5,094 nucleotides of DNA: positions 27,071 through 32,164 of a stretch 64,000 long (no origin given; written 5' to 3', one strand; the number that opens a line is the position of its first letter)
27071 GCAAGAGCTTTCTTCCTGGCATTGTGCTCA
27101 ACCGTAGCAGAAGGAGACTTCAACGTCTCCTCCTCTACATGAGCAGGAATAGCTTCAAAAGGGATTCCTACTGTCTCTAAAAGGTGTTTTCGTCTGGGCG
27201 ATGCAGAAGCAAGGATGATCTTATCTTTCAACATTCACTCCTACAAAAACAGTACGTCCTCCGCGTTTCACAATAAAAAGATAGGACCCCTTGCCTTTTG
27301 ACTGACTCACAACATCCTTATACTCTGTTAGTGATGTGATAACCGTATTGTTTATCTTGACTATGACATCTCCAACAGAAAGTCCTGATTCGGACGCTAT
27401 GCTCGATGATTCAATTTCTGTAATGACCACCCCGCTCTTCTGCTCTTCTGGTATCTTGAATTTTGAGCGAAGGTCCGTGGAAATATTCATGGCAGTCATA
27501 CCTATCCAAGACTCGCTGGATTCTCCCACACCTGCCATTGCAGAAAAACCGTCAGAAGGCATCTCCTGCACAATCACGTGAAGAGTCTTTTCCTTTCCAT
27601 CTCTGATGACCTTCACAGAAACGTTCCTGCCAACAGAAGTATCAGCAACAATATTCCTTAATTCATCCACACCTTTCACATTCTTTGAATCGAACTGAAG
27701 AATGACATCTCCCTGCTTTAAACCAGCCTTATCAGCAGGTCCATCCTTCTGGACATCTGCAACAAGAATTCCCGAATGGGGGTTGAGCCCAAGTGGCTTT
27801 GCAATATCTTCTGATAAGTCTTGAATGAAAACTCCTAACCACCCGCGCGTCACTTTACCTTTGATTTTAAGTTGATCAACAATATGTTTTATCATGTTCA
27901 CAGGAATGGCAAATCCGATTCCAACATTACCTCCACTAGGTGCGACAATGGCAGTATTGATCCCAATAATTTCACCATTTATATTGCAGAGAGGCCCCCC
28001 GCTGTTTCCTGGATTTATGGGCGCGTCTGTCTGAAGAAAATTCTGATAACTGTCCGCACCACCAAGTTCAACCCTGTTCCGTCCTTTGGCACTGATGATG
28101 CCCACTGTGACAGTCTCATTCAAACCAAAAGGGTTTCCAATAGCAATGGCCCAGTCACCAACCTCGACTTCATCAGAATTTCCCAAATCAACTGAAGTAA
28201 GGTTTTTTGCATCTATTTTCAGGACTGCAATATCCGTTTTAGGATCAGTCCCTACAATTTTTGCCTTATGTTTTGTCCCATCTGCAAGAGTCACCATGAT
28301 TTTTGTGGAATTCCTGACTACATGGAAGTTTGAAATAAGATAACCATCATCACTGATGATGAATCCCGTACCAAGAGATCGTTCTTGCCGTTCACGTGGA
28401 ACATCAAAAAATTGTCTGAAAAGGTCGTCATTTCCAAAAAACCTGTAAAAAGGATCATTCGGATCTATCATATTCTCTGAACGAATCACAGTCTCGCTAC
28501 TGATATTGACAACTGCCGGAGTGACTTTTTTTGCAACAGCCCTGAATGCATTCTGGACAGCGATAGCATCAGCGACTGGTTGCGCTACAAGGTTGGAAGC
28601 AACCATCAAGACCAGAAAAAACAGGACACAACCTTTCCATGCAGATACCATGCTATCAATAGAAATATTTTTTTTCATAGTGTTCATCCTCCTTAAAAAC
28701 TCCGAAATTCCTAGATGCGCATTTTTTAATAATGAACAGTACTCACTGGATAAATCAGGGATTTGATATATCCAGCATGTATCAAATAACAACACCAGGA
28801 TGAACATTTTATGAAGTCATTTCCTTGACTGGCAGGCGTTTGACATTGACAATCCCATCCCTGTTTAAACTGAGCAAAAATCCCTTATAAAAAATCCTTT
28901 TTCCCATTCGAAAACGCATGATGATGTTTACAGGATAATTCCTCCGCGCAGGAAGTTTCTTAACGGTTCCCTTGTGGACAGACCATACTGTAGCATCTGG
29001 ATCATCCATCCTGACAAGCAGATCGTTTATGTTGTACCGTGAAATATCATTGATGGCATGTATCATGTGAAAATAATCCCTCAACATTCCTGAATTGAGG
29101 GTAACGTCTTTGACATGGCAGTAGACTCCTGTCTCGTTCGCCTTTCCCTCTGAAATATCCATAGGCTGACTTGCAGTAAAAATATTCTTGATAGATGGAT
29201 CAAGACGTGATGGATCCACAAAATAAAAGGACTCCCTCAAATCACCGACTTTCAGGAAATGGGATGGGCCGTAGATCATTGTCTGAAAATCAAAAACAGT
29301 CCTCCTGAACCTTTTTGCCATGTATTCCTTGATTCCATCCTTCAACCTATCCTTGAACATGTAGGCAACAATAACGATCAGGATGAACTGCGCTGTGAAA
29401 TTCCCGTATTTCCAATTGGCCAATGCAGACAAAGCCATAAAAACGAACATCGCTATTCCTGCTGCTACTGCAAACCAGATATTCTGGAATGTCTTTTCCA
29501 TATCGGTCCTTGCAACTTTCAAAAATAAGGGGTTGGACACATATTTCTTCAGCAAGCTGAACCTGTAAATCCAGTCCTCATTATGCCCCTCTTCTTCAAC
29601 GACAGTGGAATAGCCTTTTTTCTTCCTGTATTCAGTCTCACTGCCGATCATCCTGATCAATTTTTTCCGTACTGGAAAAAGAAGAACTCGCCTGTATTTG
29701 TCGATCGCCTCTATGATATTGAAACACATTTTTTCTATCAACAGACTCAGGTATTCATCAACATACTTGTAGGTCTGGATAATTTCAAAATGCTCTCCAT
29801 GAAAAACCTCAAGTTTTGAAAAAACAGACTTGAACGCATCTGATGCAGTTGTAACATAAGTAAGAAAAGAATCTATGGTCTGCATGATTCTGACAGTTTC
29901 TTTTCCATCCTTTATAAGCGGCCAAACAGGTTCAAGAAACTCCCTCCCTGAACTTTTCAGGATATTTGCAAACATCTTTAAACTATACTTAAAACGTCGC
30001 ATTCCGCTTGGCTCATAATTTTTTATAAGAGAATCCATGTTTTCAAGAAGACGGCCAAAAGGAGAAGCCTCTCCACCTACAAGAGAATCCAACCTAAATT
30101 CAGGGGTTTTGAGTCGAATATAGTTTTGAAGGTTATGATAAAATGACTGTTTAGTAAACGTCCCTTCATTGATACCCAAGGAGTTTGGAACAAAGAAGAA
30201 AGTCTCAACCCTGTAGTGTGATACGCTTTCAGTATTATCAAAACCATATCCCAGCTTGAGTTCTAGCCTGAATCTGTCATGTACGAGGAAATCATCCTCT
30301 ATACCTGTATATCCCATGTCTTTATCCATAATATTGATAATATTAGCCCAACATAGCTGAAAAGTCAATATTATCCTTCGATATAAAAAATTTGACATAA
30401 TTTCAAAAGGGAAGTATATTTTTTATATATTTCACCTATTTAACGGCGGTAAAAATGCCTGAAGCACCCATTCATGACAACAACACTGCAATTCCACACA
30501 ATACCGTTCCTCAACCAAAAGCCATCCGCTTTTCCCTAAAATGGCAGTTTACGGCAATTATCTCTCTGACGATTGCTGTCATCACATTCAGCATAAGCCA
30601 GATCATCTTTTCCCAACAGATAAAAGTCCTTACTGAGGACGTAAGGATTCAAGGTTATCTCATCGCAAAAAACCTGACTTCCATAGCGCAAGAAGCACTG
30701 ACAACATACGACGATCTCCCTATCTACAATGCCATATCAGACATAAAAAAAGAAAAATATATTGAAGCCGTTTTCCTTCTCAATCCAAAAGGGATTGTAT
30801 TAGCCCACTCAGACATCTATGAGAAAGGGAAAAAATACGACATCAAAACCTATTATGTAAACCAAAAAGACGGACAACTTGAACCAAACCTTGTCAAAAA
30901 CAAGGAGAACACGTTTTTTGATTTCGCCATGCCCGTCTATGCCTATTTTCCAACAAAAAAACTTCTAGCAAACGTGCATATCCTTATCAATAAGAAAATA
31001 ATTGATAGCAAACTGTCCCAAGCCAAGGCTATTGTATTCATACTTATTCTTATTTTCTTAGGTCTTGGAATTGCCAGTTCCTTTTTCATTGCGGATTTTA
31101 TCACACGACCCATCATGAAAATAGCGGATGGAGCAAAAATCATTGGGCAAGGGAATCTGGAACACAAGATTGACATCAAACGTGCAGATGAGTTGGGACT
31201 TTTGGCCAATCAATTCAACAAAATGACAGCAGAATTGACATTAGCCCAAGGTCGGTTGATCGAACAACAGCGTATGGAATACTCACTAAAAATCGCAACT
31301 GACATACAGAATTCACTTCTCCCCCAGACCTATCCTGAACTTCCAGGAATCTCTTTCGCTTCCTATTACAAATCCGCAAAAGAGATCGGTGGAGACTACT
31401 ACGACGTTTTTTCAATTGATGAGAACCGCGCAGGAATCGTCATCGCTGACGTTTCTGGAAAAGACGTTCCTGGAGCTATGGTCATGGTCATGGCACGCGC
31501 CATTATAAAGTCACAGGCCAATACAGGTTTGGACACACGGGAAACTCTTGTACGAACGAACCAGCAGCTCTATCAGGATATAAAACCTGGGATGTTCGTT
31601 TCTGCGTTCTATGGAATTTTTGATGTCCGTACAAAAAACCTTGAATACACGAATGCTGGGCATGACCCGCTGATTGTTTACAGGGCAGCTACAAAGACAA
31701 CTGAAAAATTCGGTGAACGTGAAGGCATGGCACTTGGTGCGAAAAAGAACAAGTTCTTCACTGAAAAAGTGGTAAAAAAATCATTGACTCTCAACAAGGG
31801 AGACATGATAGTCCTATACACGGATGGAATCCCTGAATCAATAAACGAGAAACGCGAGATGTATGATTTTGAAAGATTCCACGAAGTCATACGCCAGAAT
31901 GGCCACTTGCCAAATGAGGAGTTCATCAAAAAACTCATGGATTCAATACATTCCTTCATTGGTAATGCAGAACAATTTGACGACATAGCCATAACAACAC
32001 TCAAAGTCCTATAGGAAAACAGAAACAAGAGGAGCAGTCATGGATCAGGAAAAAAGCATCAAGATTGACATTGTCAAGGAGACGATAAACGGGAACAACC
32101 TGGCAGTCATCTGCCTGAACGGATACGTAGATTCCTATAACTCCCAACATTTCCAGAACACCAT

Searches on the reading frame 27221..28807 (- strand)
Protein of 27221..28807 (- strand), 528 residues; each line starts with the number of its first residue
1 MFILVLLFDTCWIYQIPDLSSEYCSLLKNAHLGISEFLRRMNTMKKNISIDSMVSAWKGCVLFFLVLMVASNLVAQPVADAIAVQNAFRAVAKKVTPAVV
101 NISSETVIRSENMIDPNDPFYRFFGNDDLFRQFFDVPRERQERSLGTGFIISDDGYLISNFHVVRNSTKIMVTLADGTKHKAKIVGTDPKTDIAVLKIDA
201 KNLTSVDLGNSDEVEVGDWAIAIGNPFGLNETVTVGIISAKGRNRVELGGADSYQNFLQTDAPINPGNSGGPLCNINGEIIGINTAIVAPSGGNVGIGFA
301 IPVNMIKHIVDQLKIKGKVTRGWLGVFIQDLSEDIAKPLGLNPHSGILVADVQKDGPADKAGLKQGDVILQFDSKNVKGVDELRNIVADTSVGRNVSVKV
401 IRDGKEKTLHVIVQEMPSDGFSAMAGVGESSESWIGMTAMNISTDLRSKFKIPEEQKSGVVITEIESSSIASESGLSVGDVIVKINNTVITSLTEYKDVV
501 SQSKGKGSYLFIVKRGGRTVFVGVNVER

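Call 42: search_protein_families(library=ncbifam, proteins=[window:27221-28807:-], max_evalue=0.00001)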
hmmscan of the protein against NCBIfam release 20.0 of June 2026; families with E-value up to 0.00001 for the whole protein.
window:27221-28807:- (528 aa): 23 families
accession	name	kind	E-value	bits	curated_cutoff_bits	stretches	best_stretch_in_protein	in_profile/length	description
TIGR02037.1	degP_htrA_DO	subfamily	4.2e-149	497.2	416.2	1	87-522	2-432/434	Do family serine endopeptidase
NF041521.1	HhoA_HhoB_HtrA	equivalog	7.5e-111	370.6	450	2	90-416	5-334/335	HhoA/HhoB/HtrA family serine endopeptidase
NF007526.1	PRK10139.1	equivalog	7.2e-97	324.9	756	1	76-506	27-438/456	serine endoprotease DegQ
NF008189.1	PRK10942.1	equivalog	7.9e-96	321.4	720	1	86-522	40-474/477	serine endoprotease DegP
TIGR02038.1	protease_degS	equivalog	1.3e-90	304.1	422.95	2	141-417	75-350/351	outer membrane-stress sensor serine endopeptidase DegS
NF047968.1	SerProtHtrA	equivalog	3.3e-84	283.3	470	2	139-411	82-355/357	serine protease HtrA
NF008147.1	PRK10898.1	equivalog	4.6e-82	276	408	2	139-417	73-351/352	outer membrane-stress sensor serine endopeptidase DegS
NF040960.1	MamE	equivalog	8.9e-79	265.8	800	2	77-310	62-290/659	magnetosome formation protease MamE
NF050055.1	SerProtHtrAMycob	equivalog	2.6e-65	221.3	800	1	140-412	223-497/502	serine protease HtrA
NF053637.1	SerProtHtrAspr2045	equivalog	2.9e-65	220.7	650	1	138-413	97-386/394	serine protease HtrA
NF033740.0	MarP_fam_protase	equivalog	9.7e-24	84.1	250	1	141-313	208-377/390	MarP family serine protease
NF040961.1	MamO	equivalog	9.7e-22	77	800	1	77-317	65-272/648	magnetosome protein MamO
NF040965.1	MamP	equivalog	7.4e-18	65.2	300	1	433-511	112-187/290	magnetosome magnetite formation protein MamP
NF041199.1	trx7_PDZ_seleno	equivalog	6e-14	51.8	300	1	340-410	198-269/390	Trx7/PDZ domain-containing (seleno)protein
TIGR00054.1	TIGR00054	equivalog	8.8e-13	47.9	147.55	1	342-414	199-270/421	RIP metalloprotease RseP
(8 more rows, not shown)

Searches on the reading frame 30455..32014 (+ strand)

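Call 42: search_protein_families(library=ncbifam, proteins=[window:30455-32014:+], max_evalue=0.00001)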
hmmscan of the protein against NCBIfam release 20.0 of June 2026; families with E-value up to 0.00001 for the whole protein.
window:30455-32014:+ (519 aa): 13 families
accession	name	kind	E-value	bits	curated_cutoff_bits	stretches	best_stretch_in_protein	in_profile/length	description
NF038263.1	prot_phos_SiaA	equivalog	2.1e-23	82.7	700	1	180-517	300-656/658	biofilm regulation protein phosphatase SiaA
NF033092.0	HK_WalK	equivalog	2.4e-16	59.5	725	1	23-273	4-259/594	cell wall metabolism sensor histidine kinase WalK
NF045505.1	RR_RssB_Pseudo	equivalog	3.8e-13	49.2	700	1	278-465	156-344/394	two-component system response regulator RssB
NF012163.2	BaeS_SmeS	equivalog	7.1e-10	38.4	500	1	177-262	150-234/457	sensor histidine kinase efflux regulator BaeS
NF047496.1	HK_LIC11548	equivalog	9.8e-10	37.8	750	1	121-290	209-377/589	LIC_11548 family sensor histidine kinase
NF053592.1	HK_near_YfiR_like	equivalog_domain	3.4e-09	36.6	194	1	33-261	13-221/223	sensor histidine kinase, YfiR-like protein-associated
NF045911.1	TCSHisKinNblS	equivalog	1.6e-08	33.3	1000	1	184-271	175-260/621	two-component system sensor histidine kinase NblS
NF041210.1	his_kin_PieS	equivalog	5e-08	32.4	850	1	32-272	11-247/474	two component system sensor histidine kinase PieS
NF040691.1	MtrAB_MtrB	equivalog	9.1e-08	31.5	450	1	184-263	180-259/507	MtrAB system histidine kinase MtrB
NF007423.1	PRK09966.1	equivalog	3.4e-06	26.2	325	0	36-272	11-232/390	diguanylate cyclase DgcN/YfiN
NF008184.0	PRK10935.1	equivalog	3.7e-06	25.9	553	1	184-268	144-229/565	nitrate/nitrite two-component system sensor histidine kinase NarQ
NF011615.0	PRK15041.1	equivalog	4.4e-06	25.6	947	1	150-268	147-270/554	methyl-accepting chemotaxis protein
NF008318.0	PRK11107.1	equivalog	9.4e-06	23.9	890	0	167-262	153-248/920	two-component sensor histidine kinase BarA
